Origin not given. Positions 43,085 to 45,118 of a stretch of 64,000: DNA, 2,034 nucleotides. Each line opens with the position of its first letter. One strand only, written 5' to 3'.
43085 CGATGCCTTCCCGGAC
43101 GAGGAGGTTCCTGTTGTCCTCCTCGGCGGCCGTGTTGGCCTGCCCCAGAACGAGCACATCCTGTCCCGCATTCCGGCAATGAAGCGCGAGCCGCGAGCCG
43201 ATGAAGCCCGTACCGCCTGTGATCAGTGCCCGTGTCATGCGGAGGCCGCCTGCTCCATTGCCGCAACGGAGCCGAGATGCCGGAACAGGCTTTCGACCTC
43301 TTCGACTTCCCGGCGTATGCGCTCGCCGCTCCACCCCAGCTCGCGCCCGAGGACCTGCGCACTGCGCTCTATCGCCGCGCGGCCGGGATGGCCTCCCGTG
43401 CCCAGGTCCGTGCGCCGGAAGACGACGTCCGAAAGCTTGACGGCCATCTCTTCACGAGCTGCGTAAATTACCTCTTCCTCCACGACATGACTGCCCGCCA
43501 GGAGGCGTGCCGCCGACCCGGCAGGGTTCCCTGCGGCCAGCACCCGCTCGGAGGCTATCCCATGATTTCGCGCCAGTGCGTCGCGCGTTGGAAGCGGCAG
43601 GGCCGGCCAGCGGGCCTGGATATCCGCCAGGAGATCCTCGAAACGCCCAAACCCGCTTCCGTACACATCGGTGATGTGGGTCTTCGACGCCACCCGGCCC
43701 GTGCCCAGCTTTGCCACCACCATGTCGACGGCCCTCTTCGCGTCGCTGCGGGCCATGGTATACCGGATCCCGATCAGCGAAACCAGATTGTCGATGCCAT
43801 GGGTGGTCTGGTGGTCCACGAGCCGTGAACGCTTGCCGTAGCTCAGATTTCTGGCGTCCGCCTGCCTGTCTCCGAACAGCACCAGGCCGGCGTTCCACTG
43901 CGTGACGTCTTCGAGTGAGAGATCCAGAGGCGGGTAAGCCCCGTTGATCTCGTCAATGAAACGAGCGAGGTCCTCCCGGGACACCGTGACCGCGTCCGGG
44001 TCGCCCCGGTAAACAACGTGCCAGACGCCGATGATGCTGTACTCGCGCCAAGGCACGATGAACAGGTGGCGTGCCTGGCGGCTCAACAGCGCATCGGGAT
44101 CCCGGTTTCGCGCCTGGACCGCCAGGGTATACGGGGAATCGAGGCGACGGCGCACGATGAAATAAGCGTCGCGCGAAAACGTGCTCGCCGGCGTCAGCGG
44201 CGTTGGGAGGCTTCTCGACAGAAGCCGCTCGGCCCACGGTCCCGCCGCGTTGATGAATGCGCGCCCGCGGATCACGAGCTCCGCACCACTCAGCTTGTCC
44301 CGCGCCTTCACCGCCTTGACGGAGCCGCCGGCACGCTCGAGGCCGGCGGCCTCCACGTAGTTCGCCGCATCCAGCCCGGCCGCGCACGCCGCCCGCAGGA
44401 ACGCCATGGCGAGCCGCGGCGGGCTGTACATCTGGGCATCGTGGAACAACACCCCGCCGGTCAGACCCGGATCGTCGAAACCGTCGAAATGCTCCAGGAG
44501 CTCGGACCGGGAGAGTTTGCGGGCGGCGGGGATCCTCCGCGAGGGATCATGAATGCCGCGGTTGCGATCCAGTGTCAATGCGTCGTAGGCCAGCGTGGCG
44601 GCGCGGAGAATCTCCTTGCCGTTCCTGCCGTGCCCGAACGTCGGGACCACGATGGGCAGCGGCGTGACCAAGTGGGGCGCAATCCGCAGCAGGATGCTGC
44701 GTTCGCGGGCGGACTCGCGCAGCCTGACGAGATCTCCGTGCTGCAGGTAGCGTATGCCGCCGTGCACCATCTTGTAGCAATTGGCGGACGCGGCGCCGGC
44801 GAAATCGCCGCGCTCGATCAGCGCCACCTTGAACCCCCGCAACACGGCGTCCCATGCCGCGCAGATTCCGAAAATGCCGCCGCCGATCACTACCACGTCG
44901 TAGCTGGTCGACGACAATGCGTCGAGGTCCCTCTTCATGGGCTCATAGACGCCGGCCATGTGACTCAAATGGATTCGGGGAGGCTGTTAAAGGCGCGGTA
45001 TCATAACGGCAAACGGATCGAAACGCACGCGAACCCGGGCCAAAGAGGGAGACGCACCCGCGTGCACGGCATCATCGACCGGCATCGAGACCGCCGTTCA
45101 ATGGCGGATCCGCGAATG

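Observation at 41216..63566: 16-gene single-strand envelope-glycan cluster built around a lipid-linked pentose (DPA-like) donor pathway, without recognisable Wzx/Wzy/Wzm-Wzt or initiating transferase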

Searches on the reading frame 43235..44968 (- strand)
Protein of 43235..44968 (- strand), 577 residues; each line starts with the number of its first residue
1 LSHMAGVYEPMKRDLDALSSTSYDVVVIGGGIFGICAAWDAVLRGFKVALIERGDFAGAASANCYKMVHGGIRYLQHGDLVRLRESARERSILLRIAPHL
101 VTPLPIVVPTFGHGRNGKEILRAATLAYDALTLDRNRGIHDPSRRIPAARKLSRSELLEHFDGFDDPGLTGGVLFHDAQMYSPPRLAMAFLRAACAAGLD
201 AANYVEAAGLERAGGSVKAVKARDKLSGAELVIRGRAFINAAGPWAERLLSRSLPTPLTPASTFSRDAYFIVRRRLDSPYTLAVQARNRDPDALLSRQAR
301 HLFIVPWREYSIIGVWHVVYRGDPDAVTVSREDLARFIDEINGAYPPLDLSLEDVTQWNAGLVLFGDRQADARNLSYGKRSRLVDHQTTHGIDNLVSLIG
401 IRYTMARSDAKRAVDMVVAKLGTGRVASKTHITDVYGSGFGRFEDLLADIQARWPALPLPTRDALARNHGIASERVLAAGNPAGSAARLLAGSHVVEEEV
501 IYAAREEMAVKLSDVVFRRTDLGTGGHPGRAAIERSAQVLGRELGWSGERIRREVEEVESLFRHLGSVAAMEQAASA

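Call 4: search_protein_families(library=pfam, proteins=[window:43235-44968:-], max_evalue=0.01)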
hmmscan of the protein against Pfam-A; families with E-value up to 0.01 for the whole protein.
window:43235-44968:- (577 aa): 7 families
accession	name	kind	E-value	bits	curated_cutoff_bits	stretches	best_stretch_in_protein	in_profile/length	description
PF01266.30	DAO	-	3.6e-39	135.7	27.9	1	24-363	1-311/353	FAD dependent oxidoreductase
PF16901.10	DAO_C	-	4.4e-17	62.6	31.4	1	444-550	16-125/126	C-terminal domain of alpha-glycerophosphate oxidase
PF12831.13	FAD_oxidored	-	1.9e-08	34.5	27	1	24-59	1-36/416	FAD dependent oxidoreductase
PF00890.30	FAD_binding_2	-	2.6e-06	27.3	20.4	1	24-63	1-40/414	FAD binding domain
PF13450.12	NAD_binding_8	-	4.2e-06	27.4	21.9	1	27-62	1-36/68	NAD(P)-binding Rossmann-like domain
PF01134.28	GIDA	-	0.0021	17.6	22.1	1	24-64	1-40/391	Glucose inhibited division protein A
PF03486.20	HI0933_like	-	0.0093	15.9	50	0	24-57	2-35/244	HI0933-like protein Rossmann domain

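Call 6: search_protein_families(library=ncbifam, proteins=[window:43235-44968:-], max_evalue=0.01)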
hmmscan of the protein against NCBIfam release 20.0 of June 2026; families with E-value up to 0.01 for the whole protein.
window:43235-44968:- (577 aa): 48 families (the best 25 are shown)
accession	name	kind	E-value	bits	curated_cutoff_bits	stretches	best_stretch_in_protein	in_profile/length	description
NF008899.0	PRK12266.1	equivalog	2.1e-61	208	360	1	20-523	4-481/508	glycerol-3-phosphate dehydrogenase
NF009906.0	PRK13369.1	equivalog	4.2e-56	190.5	352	1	20-523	4-480/502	glycerol-3-phosphate dehydrogenase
NF033461.1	glycerol3P_ox_1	equivalog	5.6e-44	150.4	840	1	12-433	8-409/607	type 1 glycerol-3-phosphate oxidase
TIGR03377.1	glycerol3P_GlpA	equivalog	3.3e-32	111.7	552.8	2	182-550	140-483/530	anaerobic glycerol-3-phosphate dehydrogenase subunit GlpA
NF008313.0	PRK11101.1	equivalog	5.9e-28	97.7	425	1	19-542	5-485/548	anaerobic glycerol-3-phosphate dehydrogenase subunit A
TIGR02352.1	thiamin_ThiO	equivalog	6e-09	35.5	250.8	1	25-251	1-212/351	glycine oxidase ThiO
TIGR03364.1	HpnW_proposed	hypoth_equivalog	4.1e-08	32.7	285.1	1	23-63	1-41/365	TIGR03364 family FAD-dependent oxidoreductase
NF006130.0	PRK08274.1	equivalog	5e-07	28.9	369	1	21-55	4-38/467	FAD-dependent tricarballylate dehydrogenase TcuA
NF002480.1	PRK01747.1-1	equivalog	1.6e-06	26.8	540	1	20-233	246-445/645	bifunctional tRNA (5-methylaminomethyl-2-thiouridine)(34)-methyltransferase MnmC2/FAD-dependent 5-carboxymethylaminomethyl-2-thiouridine(34)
NF008425.0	PRK11259.1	equivalog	2.6e-06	26.6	257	0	21-55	3-37/377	N-methyl-L-tryptophan oxidase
NF053717.1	VnlPnlRedVprA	equivalog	3.1e-06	26.3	600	1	20-61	4-45/481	vinyl phenol reductase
NF005511.0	PRK07121.1-4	equivalog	3.7e-06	25.6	466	1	19-71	17-69/553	FAD-binding protein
NF009476.0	PRK12839.1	equivalog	9e-06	24.1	940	1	19-63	5-49/572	FAD-dependent oxidoreductase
TIGR03197.1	MnmC_Cterm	equivalog_domain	1.4e-05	24.3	174.2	1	24-65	1-43/400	FAD-dependent 5-carboxymethylaminomethyl-2-thiouridine(34) oxidoreductase MnmC1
NF004991.0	PRK06370.1-3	subfamily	1.6e-05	23.7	620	1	21-59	34-72/509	FAD-containing oxidoreductase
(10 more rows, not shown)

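Call 52: search_solved_structures(query=window:43235-44968:-, max_evalue=0.00001)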
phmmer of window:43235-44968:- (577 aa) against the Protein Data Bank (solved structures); distinct sequences matched with E-value up to 0.00001: 4.
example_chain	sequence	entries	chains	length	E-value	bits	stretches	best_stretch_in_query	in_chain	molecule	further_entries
2qcu_A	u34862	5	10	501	9.5e-36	126.7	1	23-523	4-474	Aerobic glycerol-3-phosphate dehydrogenase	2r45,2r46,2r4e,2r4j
2rgh_A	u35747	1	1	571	3.5e-35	124.8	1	16-555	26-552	Alpha-Glycerophosphate Oxidase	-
2rgo_A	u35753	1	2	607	3.9e-35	124.7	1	17-372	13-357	Alpha-Glycerophosphate Oxidase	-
3da1_A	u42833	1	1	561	1.6e-33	119.4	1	15-431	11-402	Glycerol-3-phosphate dehydrogenase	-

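Call 79: search_solved_structures(query=window:43235-44959:-, max_evalue=1e-30, show_alignments=2)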
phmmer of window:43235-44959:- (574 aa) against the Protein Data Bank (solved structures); distinct sequences matched with E-value up to 1e-30: 4.
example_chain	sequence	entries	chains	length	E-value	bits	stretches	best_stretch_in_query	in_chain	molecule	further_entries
2qcu_A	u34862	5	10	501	9.6e-36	126.7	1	20-520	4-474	Aerobic glycerol-3-phosphate dehydrogenase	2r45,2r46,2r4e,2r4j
2rgh_A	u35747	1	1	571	3.6e-35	124.8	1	14-552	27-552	Alpha-Glycerophosphate Oxidase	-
2rgo_A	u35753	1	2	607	3.8e-35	124.7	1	14-369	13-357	Alpha-Glycerophosphate Oxidase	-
3da1_A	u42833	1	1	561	1.6e-33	119.4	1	12-428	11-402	Glycerol-3-phosphate dehydrogenase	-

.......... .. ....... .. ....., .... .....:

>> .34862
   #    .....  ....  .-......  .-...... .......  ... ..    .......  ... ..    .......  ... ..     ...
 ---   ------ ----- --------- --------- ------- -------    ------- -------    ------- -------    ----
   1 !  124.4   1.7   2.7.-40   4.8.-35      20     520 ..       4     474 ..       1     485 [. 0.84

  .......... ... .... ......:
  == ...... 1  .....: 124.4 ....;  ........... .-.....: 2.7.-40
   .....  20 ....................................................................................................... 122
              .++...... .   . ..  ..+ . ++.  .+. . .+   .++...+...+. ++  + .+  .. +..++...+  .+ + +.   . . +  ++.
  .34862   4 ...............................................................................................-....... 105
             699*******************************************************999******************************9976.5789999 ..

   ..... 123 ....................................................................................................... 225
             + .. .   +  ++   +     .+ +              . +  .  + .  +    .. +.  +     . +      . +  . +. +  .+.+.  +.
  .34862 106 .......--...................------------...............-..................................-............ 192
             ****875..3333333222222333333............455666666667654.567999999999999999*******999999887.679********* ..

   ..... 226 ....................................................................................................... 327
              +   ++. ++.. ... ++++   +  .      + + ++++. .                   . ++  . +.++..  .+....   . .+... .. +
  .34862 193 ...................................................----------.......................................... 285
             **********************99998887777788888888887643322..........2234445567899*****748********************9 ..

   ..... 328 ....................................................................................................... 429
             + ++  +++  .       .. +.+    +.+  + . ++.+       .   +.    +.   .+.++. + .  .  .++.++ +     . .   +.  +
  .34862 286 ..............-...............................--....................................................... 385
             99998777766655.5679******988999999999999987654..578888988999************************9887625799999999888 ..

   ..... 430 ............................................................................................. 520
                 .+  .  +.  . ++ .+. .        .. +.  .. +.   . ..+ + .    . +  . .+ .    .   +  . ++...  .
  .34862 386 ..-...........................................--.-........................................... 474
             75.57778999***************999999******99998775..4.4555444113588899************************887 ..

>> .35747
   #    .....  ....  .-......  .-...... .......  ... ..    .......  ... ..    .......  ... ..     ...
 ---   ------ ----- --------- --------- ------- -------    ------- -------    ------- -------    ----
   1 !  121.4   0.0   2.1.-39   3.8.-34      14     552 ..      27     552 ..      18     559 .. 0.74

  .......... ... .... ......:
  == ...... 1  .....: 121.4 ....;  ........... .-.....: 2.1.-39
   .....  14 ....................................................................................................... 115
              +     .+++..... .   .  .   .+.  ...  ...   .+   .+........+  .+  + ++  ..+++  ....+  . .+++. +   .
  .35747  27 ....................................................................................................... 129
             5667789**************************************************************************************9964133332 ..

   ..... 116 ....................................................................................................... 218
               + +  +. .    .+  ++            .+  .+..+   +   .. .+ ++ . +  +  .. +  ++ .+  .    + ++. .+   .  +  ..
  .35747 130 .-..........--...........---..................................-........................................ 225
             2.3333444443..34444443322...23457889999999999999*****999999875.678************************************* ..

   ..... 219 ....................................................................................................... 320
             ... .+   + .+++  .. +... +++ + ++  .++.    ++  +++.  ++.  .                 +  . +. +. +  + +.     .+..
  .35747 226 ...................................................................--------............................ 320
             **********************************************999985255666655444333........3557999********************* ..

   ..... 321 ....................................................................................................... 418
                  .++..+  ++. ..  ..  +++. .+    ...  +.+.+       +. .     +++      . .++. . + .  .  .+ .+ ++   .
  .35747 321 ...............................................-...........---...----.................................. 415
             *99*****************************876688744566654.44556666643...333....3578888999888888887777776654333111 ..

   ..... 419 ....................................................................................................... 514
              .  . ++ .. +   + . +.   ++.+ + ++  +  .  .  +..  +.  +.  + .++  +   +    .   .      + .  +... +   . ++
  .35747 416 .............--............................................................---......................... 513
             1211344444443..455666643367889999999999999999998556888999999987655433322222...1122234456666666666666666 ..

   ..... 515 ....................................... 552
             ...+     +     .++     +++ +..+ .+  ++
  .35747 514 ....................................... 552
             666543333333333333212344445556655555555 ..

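Call 86: find_related_loci(query=A5, collection=metagenome_contigs, flank=10000)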
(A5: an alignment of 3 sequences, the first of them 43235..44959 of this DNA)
Query A5 (574 aa) in metagenome_contigs; peptide patterns used: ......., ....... (x = any residue, [..] = any of these).
90 stretches matched a pattern; 12 encode a relative of the query (tblastn E <= 1e-3); 12 distinct loci.
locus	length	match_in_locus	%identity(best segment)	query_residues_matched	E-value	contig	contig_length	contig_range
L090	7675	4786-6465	53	4-561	0e+0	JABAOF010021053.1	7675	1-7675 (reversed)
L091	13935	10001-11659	55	8-559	0e+0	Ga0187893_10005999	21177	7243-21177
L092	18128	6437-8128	44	8-570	9e-161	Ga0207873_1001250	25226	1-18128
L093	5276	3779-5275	52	8-505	7e-160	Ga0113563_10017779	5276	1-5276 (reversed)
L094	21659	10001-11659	44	8-559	1e-154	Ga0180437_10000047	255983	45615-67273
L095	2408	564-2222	40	8-560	3e-138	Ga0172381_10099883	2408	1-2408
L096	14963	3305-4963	45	8-559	3e-140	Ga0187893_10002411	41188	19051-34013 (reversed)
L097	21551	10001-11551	36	24-546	3e-79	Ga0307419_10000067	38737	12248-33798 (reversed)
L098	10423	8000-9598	37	8-542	5e-76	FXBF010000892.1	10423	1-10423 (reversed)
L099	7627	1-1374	37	64-523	8e-70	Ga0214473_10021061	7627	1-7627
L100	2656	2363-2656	84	1-98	2e-41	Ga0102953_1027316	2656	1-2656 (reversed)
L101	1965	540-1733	37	9-421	4e-33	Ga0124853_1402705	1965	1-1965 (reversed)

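Call 89: search_protein_families(library=pfam, proteins=[L092:1905-4331:-, L092:4372-4878:-, L092:5262-6440:+, L092:9190-9645:+, L092:9630-10601:+, L092:10611-11363:+, L092:11367-12359:+, L092:13125-14633:+, L092:14635-15636:+, L092:15807-17180:+], max_evalue=0.001)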
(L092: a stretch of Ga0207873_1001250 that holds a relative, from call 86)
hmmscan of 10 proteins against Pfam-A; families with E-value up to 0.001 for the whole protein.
L092:1905-4331:- (808 aa): 8 families
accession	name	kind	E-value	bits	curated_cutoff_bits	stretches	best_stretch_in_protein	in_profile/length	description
PF13426.13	PAS_9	-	4.7e-30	104.4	27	2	463-560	7-103/103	PAS domain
PF02518.31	HATPase_c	-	9.2e-28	97.3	26.4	1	694-801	3-109/111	Histidine kinase-, DNA gyrase B-, and HSP90-like ATPase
PF00989.32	PAS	-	7.9e-22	77.8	22.6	2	452-548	6-103/113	PAS fold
PF00512.31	HisKA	-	1.4e-17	63.9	26.9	1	582-645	2-65/66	His Kinase A (phospho-acceptor) domain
PF08448.16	PAS_4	-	5.4e-14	52.8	23.1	2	339-440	5-109/110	PAS fold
PF08447.18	PAS_3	-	1.6e-10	41.5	25.6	1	469-544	1-78/89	PAS fold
PF13188.13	PAS_8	-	1.5e-08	34.7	21.8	1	452-499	6-50/65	PAS domain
PF24820.1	Diguanyl_cycl_sensor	-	4e-05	24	28.1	0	339-393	6-60/109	Diguanylate cyclase-like sensor domain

L092:4372-4878:- (168 aa): 2 families
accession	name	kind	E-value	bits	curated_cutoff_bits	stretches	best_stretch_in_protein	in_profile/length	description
PF13426.13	PAS_9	-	2.4e-05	25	27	1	15-88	2-81/103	PAS domain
PF00989.32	PAS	-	0.00059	20.3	22.6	1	15-57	12-54/113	PAS fold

L092:5262-6440:+ (392 aa): 6 families
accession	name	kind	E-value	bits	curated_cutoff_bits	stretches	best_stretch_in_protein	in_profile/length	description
PF00534.26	Glycos_transf_1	-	4.2e-40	137.5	26.4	1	201-360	9-170/172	Glycosyl transferases group 1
PF13692.12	Glyco_trans_1_4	-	3.9e-31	108.6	27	1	209-347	3-141/142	Glycosyl transferases group 1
PF13439.12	Glyco_transf_4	-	1.8e-24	87.1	28.5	1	16-191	2-169/170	Glycosyltransferase Family 4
PF13477.12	Glyco_trans_4_2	-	4.9e-14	53.1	23.4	1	22-164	13-139/139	Glycosyl transferase 4-like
PF13579.12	Glyco_trans_4_4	-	2.1e-13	51.4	29.7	1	16-187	1-158/158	Glycosyl transferase 4-like domain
PF20706.3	GT4-conflict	-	1.8e-07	30.9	26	1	17-326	13-325/385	Family 4 Glycosyltransferase in conflict systems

L092:9190-9645:+ (151 aa): 0 families

L092:9630-10601:+ (323 aa): 0 families

L092:10611-11363:+ (250 aa): 8 families
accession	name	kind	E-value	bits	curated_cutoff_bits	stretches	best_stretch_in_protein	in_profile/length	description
PF13489.12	Methyltransf_23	-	2.2e-10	41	27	1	40-194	8-160/164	Methyltransferase domain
PF13649.12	Methyltransf_25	-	7.8e-10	39.7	27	1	60-150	4-97/97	Methyltransferase domain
PF08241.18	Methyltransf_11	-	5.1e-09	37.1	21.2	1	59-154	2-95/95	Methyltransferase domain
PF05891.18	Methyltransf_PK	-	2.1e-08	34.4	27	1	103-194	107-195/218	AdoMet dependent proline di-methyltransferase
PF08242.18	Methyltransf_12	-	5.5e-08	33.9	30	1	58-152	1-98/98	Methyltransferase domain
PF13847.12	Methyltransf_31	-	3.1e-06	27.4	27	1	60-162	10-117/145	Methyltransferase domain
PF08003.17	Methyltransf_9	-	3.1e-06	26.8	23.8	1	52-199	114-266/315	Protein of unknown function (DUF1698)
PF02353.26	CMAS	-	3.9e-06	26.8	27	1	58-161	67-171/273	Mycolic acid cyclopropane synthetase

L092:11367-12359:+ (330 aa): 1 family
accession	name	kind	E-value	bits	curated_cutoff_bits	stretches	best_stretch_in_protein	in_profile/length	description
PF03706.18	LPG_synthase_TM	-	4.8e-43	148.2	33.4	1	4-305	2-299/302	Lysylphosphatidylglycerol synthase TM region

L092:13125-14633:+ (502 aa): 9 families
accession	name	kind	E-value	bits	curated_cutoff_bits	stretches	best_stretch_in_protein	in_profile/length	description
PF05199.19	GMC_oxred_C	-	2.2e-17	64.3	24.6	1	372-484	4-138/139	GMC oxidoreductase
PF00732.25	GMC_oxred_N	-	6.4e-09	36.4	23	1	79-282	23-217/218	GMC oxidoreductase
PF01494.25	FAD_binding_3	-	4.7e-07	29.8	22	1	16-46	2-32/349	FAD binding domain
PF07992.20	Pyr_redox_2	-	5.5e-07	29.7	26.1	1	16-53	1-38/291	Pyridine nucleotide-disulphide oxidoreductase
PF00890.30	FAD_binding_2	-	4.9e-06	26.4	20.4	0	17-49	1-33/414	FAD binding domain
PF12831.13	FAD_oxidored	-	1.1e-05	25.4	27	0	17-48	1-32/416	FAD dependent oxidoreductase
PF01266.30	DAO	-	0.00039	20.5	27.9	0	17-48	1-32/353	FAD dependent oxidoreductase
PF03486.20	HI0933_like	-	0.00055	19.9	50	0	17-50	2-35/244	HI0933-like protein Rossmann domain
PF13738.12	Pyr_redox_3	-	0.00077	19.2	30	0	20-56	2-38/305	Pyridine nucleotide-disulphide oxidoreductase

L092:14635-15636:+ (333 aa): 1 family
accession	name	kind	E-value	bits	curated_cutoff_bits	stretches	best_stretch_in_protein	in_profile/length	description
PF03706.18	LPG_synthase_TM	-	3.6e-37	128.9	33.4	1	7-307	5-302/302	Lysylphosphatidylglycerol synthase TM region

L092:15807-17180:+ (457 aa): 0 families
